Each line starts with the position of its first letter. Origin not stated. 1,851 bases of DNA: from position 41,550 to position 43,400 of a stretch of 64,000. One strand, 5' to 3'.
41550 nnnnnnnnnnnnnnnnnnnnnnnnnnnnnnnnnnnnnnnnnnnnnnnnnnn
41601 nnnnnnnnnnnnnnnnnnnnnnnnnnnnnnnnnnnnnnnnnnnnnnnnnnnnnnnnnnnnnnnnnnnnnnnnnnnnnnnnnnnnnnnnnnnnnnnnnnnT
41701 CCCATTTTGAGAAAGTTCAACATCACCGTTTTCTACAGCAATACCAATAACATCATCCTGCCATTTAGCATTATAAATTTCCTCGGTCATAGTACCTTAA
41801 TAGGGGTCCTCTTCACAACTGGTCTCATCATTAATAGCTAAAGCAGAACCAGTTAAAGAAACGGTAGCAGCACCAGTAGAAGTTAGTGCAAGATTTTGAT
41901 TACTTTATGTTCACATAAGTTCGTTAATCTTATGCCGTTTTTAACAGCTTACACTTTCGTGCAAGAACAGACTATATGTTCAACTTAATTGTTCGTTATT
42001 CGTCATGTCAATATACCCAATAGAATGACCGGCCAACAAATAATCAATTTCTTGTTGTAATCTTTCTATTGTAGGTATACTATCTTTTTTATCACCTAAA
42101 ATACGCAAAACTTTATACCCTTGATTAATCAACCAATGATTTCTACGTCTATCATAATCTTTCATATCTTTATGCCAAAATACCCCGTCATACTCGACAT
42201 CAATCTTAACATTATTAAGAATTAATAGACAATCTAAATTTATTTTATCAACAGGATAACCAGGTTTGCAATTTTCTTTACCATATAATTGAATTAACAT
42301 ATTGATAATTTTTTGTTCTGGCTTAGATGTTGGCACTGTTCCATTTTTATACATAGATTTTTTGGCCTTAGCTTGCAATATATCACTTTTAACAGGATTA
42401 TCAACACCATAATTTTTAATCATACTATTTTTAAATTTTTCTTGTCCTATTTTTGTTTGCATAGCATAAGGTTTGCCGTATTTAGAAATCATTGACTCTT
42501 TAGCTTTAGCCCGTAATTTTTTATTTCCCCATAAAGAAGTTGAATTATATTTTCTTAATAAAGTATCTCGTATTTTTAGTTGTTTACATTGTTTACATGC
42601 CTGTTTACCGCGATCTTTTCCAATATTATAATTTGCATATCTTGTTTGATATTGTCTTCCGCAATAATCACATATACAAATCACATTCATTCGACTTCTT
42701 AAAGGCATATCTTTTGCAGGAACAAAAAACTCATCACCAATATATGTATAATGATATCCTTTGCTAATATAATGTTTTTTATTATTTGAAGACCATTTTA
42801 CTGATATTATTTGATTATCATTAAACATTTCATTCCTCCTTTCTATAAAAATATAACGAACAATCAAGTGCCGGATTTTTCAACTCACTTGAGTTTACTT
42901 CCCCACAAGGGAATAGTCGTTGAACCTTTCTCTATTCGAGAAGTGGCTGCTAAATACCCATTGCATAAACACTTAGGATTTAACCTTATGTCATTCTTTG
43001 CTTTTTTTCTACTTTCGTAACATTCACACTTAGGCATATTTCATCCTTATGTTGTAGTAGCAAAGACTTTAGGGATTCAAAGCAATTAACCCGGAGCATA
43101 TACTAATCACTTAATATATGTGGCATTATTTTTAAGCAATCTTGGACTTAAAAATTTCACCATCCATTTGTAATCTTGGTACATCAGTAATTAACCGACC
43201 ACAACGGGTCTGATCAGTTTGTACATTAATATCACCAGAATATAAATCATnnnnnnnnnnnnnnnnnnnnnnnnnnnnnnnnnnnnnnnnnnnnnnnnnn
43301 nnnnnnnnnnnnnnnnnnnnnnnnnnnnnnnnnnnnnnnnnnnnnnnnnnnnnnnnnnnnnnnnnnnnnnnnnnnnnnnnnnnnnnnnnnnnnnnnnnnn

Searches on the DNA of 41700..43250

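Call 85: search_rna_families(source=window, start=41700, end=43250, threshold=evalue, max_evalue=1)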
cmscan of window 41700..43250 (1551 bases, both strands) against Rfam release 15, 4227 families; matches with E-value up to 1: 2.
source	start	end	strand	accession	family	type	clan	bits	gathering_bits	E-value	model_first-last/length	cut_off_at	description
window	41948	42108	-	RF00028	Intron_gpI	Intron;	-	22.1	50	0.0057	1-253/253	no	Group I catalytic intron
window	42871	43094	-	RF00028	Intron_gpI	Intron;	-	15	50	0.77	50-157/253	no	Group I catalytic intron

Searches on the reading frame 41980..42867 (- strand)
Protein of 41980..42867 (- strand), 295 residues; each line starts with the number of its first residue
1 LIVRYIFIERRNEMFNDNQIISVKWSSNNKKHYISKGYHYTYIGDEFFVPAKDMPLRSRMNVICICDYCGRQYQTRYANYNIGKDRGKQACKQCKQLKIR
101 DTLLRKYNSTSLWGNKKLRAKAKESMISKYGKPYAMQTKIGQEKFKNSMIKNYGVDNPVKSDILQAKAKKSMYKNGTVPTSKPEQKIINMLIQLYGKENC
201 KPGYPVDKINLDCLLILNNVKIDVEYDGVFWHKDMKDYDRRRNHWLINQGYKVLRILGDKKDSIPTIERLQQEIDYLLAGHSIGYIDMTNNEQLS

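Call 21: search_protein_families(library=pfam, proteins=[window:41980-42867:-], max_evalue=0.1)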
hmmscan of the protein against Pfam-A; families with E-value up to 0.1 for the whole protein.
window:41980-42867:- (295 aa): 4 families
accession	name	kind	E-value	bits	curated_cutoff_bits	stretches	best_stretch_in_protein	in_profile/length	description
PF24308.1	DUF7487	-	2.5e-11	44.3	27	1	90-175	38-125/220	Family of unknown function (DUF7487)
PF04480.18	DUF559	-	1.1e-05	25.7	20.6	1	219-260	52-92/109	Protein of unknown function (DUF559)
PF18741.7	MTES_1575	-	0.00015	22.2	38.2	1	184-259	2-79/96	REase_MTES_1575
PF14311.12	DUF4379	-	0.044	14.4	24.5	0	52-96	16-55/56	Probable Treble clef zinc finger domain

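Call 24: search_solved_structures(query=window:41980-42867:-, max_evalue=1, show_alignments=1)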
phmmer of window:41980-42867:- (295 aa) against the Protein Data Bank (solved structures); distinct sequences matched with E-value up to 1: 1.
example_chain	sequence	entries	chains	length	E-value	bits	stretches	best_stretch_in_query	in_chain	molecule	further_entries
3r3p_A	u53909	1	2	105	0.018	17.5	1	220-276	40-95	Mobile intron protein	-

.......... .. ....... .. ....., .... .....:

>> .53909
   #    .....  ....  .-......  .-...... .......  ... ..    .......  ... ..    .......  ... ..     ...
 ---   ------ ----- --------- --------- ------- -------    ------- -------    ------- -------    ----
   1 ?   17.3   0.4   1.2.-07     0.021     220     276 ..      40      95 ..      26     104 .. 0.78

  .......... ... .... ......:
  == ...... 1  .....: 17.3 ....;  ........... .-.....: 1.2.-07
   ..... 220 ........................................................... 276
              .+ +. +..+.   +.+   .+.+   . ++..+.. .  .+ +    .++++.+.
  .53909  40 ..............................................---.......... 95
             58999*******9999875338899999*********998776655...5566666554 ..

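Call 45: search_protein_families(library=phrogs, proteins=[window:41980-42867:-], max_evalue=0.01)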
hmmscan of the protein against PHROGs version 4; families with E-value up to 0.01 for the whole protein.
window:41980-42867:- (295 aa): 3 families
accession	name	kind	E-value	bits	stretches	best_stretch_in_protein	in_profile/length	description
phrog_12131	-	DNA, RNA and nucleotide metabolism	1.2e-20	74.8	1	21-182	7-169/313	homing endonuclease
phrog_5104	-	unknown function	9.1e-11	42.8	1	18-122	4-91/228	-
phrog_3339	-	DNA, RNA and nucleotide metabolism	7.8e-08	32.8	1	65-183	75-203/536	homing endonuclease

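Call 46: search_protein_families(library=ncbifam, proteins=[window:41980-42867:-], max_evalue=0.1)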
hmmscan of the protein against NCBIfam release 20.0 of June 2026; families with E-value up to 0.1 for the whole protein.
window:41980-42867:- (295 aa): 2 families
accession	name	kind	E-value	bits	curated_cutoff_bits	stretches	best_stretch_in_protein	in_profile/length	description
NF007294.0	PRK09767.1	equivalog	0.0024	17.9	218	1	205-262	42-96/117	DUF559 domain-containing protein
TIGR00632.1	vsr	subfamily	0.014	15.7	97.85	0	168-237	10-74/119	DNA mismatch endonuclease Vsr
